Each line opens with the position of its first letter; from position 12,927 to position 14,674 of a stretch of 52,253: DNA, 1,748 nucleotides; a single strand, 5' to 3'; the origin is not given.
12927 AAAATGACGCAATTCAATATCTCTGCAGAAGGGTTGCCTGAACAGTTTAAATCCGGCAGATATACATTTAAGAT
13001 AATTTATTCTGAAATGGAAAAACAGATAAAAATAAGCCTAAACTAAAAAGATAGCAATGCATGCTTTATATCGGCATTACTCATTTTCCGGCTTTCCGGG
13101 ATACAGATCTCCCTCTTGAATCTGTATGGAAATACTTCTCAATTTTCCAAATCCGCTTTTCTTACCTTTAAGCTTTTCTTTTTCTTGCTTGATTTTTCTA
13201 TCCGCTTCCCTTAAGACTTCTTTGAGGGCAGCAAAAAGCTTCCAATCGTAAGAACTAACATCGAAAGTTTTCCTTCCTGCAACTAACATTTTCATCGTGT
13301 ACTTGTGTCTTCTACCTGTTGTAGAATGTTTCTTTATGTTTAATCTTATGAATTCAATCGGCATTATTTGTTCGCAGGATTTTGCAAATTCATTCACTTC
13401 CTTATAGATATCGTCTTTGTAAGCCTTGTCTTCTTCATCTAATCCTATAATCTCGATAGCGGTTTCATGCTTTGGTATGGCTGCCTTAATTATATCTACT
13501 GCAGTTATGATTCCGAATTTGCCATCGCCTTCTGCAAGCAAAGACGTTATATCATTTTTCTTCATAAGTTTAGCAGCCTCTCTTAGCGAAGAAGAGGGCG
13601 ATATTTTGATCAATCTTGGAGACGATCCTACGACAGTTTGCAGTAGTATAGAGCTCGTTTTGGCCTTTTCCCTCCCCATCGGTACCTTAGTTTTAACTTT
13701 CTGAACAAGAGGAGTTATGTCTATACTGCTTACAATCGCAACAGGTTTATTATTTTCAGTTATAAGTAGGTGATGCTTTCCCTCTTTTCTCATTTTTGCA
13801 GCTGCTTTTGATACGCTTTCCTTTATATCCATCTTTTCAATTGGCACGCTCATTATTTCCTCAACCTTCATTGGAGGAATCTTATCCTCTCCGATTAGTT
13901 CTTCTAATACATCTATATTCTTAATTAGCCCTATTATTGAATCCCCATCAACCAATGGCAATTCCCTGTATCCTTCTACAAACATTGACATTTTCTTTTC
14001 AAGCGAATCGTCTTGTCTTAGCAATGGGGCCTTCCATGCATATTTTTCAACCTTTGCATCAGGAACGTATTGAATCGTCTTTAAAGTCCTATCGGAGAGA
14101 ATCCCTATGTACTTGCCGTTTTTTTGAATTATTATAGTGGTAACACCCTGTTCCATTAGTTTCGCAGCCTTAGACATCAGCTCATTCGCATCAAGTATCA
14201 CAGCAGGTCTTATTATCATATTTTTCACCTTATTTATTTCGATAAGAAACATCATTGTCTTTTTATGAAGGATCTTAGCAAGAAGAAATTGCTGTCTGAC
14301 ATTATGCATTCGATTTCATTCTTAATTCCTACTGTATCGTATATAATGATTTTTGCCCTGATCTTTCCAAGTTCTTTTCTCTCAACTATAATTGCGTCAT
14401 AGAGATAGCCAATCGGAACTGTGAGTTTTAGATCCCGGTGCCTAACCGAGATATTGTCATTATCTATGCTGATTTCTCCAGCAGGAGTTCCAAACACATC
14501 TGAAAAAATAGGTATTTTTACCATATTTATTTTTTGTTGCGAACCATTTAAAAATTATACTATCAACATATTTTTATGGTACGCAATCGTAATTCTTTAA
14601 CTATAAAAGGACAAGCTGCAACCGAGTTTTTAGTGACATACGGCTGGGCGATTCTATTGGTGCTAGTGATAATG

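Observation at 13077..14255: Four CBS domains fused to an HPF/RaiA-like domain: possible adenylate-sensing ribosome hibernation factor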

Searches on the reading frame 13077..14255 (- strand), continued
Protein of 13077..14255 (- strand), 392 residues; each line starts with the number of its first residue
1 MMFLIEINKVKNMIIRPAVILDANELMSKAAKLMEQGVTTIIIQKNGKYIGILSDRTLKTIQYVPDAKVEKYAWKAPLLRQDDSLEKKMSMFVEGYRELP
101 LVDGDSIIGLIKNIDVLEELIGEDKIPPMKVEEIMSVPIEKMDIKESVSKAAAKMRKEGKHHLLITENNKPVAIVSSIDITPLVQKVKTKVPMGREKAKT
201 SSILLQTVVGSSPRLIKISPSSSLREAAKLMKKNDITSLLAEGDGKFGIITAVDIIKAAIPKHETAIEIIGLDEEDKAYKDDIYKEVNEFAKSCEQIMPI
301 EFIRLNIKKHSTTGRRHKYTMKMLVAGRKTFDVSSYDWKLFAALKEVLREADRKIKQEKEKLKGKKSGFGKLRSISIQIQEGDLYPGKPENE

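Call 38: fold_search(model_id=the predicted structure, library=pdb)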
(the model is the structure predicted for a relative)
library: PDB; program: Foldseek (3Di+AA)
matches with E <= 10: 1010; with E <= 0.001: 259
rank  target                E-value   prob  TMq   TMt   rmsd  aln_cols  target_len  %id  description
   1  9znf_4                3.8e-16  1.00  0.54  0.75   3.7       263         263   17  Cryo-EM structure of the Methanosarcina acetivorans 70S ribosome in complex with SriA and SriB (released 2026-01-28)
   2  3ddj                  3.1e-15  1.00  0.53  0.70   3.8       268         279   24  Crystal structure of a cbs domain-containing protein in complex with amp (sso3205) from sulfolobus solfataricus at 1.80  (released 2008-06-24)
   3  9zni_6                1.4e-13  1.00  0.48  0.62   6.8       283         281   17  Cryo-EM structure of the Methanosarcina acetivorans 70S ribosome in complex with SriC and SriD (released 2026-01-28)
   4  3kh5                  2.4e-13  1.00  0.50  0.67   5.1       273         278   18  Crystal Structure of Protein MJ1225 from Methanocaldococcus jannaschii, a putative archaeal homolog of g-AMPK. (released 2010-04-21)
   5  9e6q_3                3.4e-13  1.00  0.50  0.63   5.5       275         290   16  Cryo-EM structure of the Pyrobaculum calidifontis 50S ribosomal subunit in complex with Dri (released 2024-11-20)
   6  2ya3_E                6.1e-13  1.00  0.53  0.65   4.2       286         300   14  STRUCTURE OF THE REGULATORY FRAGMENT OF MAMMALIAN AMPK IN COMPLEX WITH COUMARIN ADP (released 2011-03-16)
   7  3lfz                  8.2e-13  1.00  0.51  0.67   5.4       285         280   17  Crystal Structure of Protein MJ1225 from Methanocaldococcus jannaschii, a putative archaeal homolog of g-AMPK. (released 2010-04-21)
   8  4eai_C                1.0e-12  1.00  0.52  0.67   4.3       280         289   14  Co-crystal structure of an AMPK core with AMP (released 2012-06-06)
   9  9zng_7                1.2e-12  1.00  0.49  0.70   4.8       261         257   15  Cryo-EM structure of the Methanosarcina acetivorans 70S ribosome in complex with SriD (released 2026-01-28)
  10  6b1u_F                1.3e-12  1.00  0.52  0.65   4.4       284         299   14  Structure of full-length human AMPK (a2b1g1) in complex with a small molecule activator SC4 (released 2018-04-25)
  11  8bik_F                1.5e-12  1.00  0.52  0.65   4.6       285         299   15  Crystal structure of human AMPK heterotrimer in complex with allosteric activator C455 (released 2024-05-15)
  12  4zhx_E                1.7e-12  1.00  0.51  0.63   5.1       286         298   16  Novel binding site for allosteric activation of AMPK (released 2016-03-09)
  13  2v8q_E                2.0e-12  1.00  0.51  0.63   5.2       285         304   14  Crystal structure of the regulatory fragment of mammalian AMPK in complexes with AMP (released 2007-09-25)
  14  5t5t_C                3.7e-12  1.00  0.51  0.65   4.7       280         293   15  AMPK bound to allosteric activator (released 2017-03-29)
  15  4eak_C                4.4e-12  1.00  0.51  0.66   4.3       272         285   16  Co-crystal structure of an AMPK core with ATP (released 2012-06-06)
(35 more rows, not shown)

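Call 44: search_protein_families(library=pfam, alignment_id=A5, max_evalue=0.01)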
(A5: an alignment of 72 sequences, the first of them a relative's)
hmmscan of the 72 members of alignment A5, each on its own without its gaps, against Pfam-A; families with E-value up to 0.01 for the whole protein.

A. member 1, P0001 (380 aa): 1 family
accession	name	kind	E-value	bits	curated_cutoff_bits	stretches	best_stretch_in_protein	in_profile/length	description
PF00571.33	CBS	-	2.4e-25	89.1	24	3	200-247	6-55/57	CBS domain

B. families by the number of members that match (of 72 scanned): 6 families
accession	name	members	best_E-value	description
PF00571.33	CBS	72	2.5e-56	CBS domain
PF02482.25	Ribosomal_S30AE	38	1.3e-07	Sigma 54 modulation protein / S30EA ribosomal protein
PF12282.15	GAF_PdtaS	1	0.00027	Histidine kinase PdtaS, GAF domain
PF24151.2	ArlX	1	0.00079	ArlX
PF01480.22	PWI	1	0.002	PWI domain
PF13339.11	AATF-Che1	1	0.0098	Apoptosis antagonizing transcription factor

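Call 64: find_encoding_contigs(protein=P0018, flank=3000, max_places=1)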
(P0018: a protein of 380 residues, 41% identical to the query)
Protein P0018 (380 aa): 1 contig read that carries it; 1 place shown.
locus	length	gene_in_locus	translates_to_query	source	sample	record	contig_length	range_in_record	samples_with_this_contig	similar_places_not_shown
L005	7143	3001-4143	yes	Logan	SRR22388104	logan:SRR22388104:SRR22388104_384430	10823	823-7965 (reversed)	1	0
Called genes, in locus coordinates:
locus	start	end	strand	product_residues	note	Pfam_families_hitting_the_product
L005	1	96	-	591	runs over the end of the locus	PF00749:tRNA-synt_1c, PF03950:tRNA-synt_1c_C, PF20974:tRNA-synt_1c_C2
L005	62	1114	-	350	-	PF00478:IMPDH (faint), PF01070:FMN_dh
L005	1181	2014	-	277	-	PF01875:Memo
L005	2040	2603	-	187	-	-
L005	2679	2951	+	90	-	-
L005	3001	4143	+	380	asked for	PF00571:CBS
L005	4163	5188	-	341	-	PF13793:Pribosyltran_N, PF00156:Pribosyltran, PF14572:Pribosyl_synth (weak)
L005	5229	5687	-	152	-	-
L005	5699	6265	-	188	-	PF20720:nSTAND3 (weak), PF13238:AAA_18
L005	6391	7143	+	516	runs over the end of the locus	PF13367:PrsW-protease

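Call 72: search_solved_structures(query=A5, max_evalue=0.00001, show_alignments=2)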
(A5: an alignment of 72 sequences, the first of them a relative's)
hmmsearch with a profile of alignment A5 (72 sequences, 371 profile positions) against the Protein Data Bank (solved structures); distinct sequences matched with E-value up to 0.00001: 130 (the best 60 are shown).
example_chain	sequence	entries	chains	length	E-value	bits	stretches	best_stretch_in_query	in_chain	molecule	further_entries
9sr9_H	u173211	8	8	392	2.6e-86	293.3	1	2-370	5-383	Dehydrogenase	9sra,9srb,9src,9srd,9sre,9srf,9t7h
9l96_a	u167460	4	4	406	4.3e-70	240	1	1-368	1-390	CBS domain-containing protein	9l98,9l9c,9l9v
9e6q_3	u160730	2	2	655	5.4e-46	160.6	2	118-264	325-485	Putative signal-transduction protein with CBS domains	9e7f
9znf_4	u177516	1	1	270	4.1e-44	154.4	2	1-179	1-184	CBS domain-containing protein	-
3kh5_A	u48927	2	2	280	8.4e-44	153.4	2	96-256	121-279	protein MJ1225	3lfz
9zni_6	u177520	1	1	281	2.2e-43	152.1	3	124-271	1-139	CBS domain-containing protein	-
9zng_7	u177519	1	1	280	1.8e-42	149.1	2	118-255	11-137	CBS domain-containing protein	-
9zni_7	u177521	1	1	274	6.9e-42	147.1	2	118-255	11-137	CBS domain-containing protein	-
9znf_5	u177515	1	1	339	5.5e-39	137.6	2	120-254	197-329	CBS domain-containing protein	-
3ddj_A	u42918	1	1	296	6e-39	137.5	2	82-255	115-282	CBS domain-containing protein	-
2yzq_A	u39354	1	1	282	1.7e-35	126.1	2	69-258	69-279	Putative uncharacterized protein PH1780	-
2ef7_A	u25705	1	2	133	2.2e-29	106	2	123-180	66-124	Hypothetical protein ST2348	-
4esy_A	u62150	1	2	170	3.5e-26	95.4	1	119-260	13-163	CBS domain containing membrane protein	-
5awe_A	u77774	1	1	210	1.4e-25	93.5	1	126-257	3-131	Putative acetoin utilization protein, acetoin dehydrogenase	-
3kpc_A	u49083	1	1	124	1.4e-25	93.4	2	126-184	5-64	Uncharacterized protein MJ0100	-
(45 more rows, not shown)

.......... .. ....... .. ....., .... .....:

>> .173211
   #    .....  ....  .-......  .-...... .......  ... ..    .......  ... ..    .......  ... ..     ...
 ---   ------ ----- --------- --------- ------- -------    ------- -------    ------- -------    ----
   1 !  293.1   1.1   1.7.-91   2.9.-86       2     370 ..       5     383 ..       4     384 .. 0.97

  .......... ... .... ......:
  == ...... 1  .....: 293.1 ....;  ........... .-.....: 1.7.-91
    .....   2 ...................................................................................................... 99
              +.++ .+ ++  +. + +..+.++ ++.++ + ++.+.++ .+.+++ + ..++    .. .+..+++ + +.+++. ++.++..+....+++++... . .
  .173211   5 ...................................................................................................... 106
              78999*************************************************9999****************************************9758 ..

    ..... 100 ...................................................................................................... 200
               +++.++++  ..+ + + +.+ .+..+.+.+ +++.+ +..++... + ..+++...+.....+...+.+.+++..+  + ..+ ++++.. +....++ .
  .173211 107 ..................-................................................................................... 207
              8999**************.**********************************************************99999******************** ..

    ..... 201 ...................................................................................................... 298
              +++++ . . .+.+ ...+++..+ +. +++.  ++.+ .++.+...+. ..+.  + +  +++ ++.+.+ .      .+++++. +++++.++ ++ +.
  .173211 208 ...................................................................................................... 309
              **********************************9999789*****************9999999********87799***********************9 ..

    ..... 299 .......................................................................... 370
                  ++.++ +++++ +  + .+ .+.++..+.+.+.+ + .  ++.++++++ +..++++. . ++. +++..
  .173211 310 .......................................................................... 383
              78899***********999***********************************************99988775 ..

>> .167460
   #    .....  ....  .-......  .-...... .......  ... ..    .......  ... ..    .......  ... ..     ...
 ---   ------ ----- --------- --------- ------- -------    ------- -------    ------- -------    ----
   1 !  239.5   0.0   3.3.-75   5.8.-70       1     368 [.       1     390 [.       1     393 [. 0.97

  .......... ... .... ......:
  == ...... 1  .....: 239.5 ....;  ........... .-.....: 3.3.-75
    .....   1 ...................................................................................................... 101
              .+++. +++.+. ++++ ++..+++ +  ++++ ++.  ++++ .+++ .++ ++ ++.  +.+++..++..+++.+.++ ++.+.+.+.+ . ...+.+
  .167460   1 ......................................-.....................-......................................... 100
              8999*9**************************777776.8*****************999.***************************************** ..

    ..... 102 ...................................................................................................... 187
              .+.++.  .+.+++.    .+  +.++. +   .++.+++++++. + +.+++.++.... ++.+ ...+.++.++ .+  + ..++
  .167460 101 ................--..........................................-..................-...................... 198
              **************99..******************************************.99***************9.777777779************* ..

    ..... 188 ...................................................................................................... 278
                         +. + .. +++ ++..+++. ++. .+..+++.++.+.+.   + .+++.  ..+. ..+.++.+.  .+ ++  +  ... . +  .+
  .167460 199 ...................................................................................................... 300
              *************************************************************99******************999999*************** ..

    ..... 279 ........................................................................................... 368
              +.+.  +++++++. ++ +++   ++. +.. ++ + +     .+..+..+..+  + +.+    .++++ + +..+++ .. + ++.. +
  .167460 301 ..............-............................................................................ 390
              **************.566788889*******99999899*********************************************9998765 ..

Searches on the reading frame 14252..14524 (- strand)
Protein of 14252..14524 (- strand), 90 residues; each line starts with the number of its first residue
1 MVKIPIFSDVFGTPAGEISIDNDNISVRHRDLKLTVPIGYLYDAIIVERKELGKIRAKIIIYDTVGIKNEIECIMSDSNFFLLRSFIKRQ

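Call 3: search_protein_families(library=pfam, proteins=[window:14252-14524:-], max_evalue=10)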
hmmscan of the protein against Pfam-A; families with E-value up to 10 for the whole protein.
window:14252-14524:- (90 aa): 1 family
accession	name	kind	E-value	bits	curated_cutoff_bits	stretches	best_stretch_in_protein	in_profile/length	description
PF20638.3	ATG5_UblA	-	0.2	12.7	23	1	25-48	63-84/97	Autophagy protein ATG5, UblA domain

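Call 4: search_protein_families(library=ncbifam, proteins=[window:14252-14524:-], max_evalue=10)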
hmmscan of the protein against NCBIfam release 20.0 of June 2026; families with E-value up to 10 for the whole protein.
window:14252-14524:- (90 aa): 0 families

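Call 47: find_homologous_proteins(query=A4, max_evalue=0.001)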
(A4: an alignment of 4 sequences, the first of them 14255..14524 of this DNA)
Query A4 (4 sequences) (90 aa, profile of the alignment): 24 proteins with E <= 0.001 among 87 candidates.
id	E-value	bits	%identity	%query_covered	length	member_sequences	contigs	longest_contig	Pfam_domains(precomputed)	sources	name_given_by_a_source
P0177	1.2e-47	178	100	100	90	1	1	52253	-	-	-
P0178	4.6e-47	176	79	100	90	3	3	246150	-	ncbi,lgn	ncbi:MAG: hypothetical protein QXO35_01230 [Candidatus Micrarchaeia archaeon]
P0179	1.0e-46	175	88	100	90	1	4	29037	-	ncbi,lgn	-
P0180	2.5e-46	174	86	100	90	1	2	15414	-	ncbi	ncbi:MAG: hypothetical protein QW783_02575 [Candidatus Micrarchaeia archaeon]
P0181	1.8e-45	171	87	100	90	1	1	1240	-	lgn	-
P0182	4.7e-45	170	64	100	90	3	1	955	-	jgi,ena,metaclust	metaclust:\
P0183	7.6e-45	169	66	100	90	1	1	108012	-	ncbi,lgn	-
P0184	2.6e-44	167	66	100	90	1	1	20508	-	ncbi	-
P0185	1.4e-43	165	64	100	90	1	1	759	-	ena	-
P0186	2.7e-43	164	51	100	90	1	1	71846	-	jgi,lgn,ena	-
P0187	3.3e-43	164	76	100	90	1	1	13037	-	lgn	-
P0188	4.7e-41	157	81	99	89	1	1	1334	-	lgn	-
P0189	3.4e-40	154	78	99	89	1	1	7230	-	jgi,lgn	jgi:hypothetical protein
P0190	3.8e-40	154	69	100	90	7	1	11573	-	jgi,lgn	jgi:hypothetical protein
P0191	7.1e-40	153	54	100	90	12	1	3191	-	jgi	jgi:hypothetical protein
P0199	1.1e-31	127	54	100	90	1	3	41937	-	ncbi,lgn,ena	-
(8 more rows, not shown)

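Call 59: predict_structure(alignment_id=A7)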
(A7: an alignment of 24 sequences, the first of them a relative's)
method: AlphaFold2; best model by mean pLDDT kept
length: 90 residues; sequences in the alignment: 24
mean_pLDDT: 94.6   pTM: 0.83
mean pLDDT of the five models: 94.6, 93.6, 93.3, 92.8, 92.5
residues with pLDDT >= 90: 85; 70-90: 3; 50-70: 1; < 50: 1
segments of 3 or more residues with pLDDT < 50: none
pLDDT, mean of each block of 10 residues (from residue 1): 96 96 95 94 97 97 95 97 85
secondary structure, 60 per line:
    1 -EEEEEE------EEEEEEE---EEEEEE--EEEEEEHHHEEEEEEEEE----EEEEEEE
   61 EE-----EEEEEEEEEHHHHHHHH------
elements in order: E2-7 E14-20 E24-29 E32-37 E41-49 E54-62 E68-76 H77-84

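Call 62: fold_search(model_id=the predicted structure, library=pdb)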
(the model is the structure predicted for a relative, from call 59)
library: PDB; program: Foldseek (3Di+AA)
matches with E <= 10: 1068; with E <= 0.001: 0
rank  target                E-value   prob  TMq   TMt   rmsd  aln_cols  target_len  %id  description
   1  3voq_A                2.1e-03  1.00  0.66  0.54   4.2       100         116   11  Crystal structure of the pleckstrin homology domain of human Sin1, a TORC2 subunit (released 2012-04-11)
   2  3fss                  2.9e-03  1.00  0.65  0.30   3.7        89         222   15  Structure of the tandem PH domains of Rtt106 (released 2009-12-22)
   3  3voq_B                4.1e-03  1.00  0.65  0.54   3.8        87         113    9  Crystal structure of the pleckstrin homology domain of human Sin1, a TORC2 subunit (released 2012-04-11)
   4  3to1_A                5.4e-03  1.00  0.66  0.31   3.5        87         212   14  Two surfaces on Rtt106 mediate histone binding and chaperone activity (released 2011-12-21)
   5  6thl_A                5.4e-03  1.00  0.62  0.29   3.8        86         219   13  Crystal structure of the complex between RTT106 and BCD1 (released 2020-12-02)
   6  3tvv_A                6.3e-03  1.00  0.64  0.29   3.7        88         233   14  Structure of the tandem PH domains of Rtt106 (residues 68-315) (released 2012-02-01)
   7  3tvv_B                6.3e-03  1.00  0.63  0.28   3.8        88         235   14  Structure of the tandem PH domains of Rtt106 (residues 68-315) (released 2012-02-01)
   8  7lc1_B                6.7e-03  1.00  0.62  0.30   4.4        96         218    8  Crystal Structure of KRAS4b (GMPPNP-bound) in complex with the RBD-PH domains of SIN1 (released 2021-08-04)
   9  3to1_B                9.3e-03  1.00  0.66  0.32   3.6        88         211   15  Two surfaces on Rtt106 mediate histone binding and chaperone activity (released 2011-12-21)
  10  3gyp                  1.0e-02  1.00  0.65  0.30   3.6        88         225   14  Rtt106p (released 2009-12-08)
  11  3gyo                  1.4e-02  1.00  0.64  0.29   3.7        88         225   15  Se-Met Rtt106p (released 2009-12-08)
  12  7lc1_D                1.9e-02  1.00  0.63  0.30   4.4        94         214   10  Crystal Structure of KRAS4b (GMPPNP-bound) in complex with the RBD-PH domains of SIN1 (released 2021-08-04)
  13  5umr                  3.1e-02  0.99  0.50  0.46   5.5        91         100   16  Crystal structure of N-terminal domain of human FACT complex subunit SSRP1 (released 2018-01-31)
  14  6l1r                  3.1e-02  0.99  0.50  0.46   5.4        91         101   16  Crystal structure of N-terminal domain of human SSRP1 (released 2020-09-30)
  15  7bul_MODEL_1_A        3.5e-02  0.98  0.47  0.32   5.9       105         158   10  Solution structure of the tandem PH and BSD1 domains of TFIIH p62 (released 2020-12-30)
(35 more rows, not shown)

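Call 63: find_encoding_contigs(protein=P0199, flank=3000, max_places=1)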
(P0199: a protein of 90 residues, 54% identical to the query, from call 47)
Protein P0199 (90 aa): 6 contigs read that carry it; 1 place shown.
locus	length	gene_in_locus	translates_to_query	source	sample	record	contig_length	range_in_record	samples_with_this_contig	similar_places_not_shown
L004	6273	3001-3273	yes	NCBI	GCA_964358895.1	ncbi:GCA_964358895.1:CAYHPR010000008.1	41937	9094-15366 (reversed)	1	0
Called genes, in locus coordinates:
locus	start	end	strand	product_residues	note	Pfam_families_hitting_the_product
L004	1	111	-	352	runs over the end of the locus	PF01645:Glu_synthase, PF00478:IMPDH (faint), PF01070:FMN_dh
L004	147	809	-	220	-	PF02517:Rce1-like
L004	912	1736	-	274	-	PF01875:Memo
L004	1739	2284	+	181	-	-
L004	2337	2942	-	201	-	-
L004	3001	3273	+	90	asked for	-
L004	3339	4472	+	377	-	PF00571:CBS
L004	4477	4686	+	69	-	-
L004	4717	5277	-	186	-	PF28549:NDPSase_N, PF00293:NUDIX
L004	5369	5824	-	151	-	-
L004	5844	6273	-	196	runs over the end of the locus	PF13207:AAA_17 (weak), PF13238:AAA_18, PF13671:AAA_33 (faint)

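Call 65: find_encoding_contigs(protein=P0183, flank=3000, max_places=1)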
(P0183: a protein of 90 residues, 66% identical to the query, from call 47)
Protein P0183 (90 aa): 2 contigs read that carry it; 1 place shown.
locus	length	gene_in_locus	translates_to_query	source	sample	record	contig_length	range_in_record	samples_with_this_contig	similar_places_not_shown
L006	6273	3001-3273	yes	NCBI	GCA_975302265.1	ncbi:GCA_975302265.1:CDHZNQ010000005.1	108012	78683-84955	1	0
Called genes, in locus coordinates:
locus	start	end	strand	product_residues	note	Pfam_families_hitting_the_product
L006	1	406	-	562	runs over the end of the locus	PF00749:tRNA-synt_1c, PF03950:tRNA-synt_1c_C, PF20974:tRNA-synt_1c_C2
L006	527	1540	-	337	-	PF01070:FMN_dh, PF01645:Glu_synthase (weak)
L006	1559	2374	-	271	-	PF01875:Memo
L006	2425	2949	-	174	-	-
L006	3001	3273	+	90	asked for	-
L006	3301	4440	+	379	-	PF00571:CBS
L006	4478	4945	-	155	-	-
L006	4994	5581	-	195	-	PF01712:dNK (faint), PF13238:AAA_18, PF13671:AAA_33 (faint)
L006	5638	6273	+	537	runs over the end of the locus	PF13367:PrsW-protease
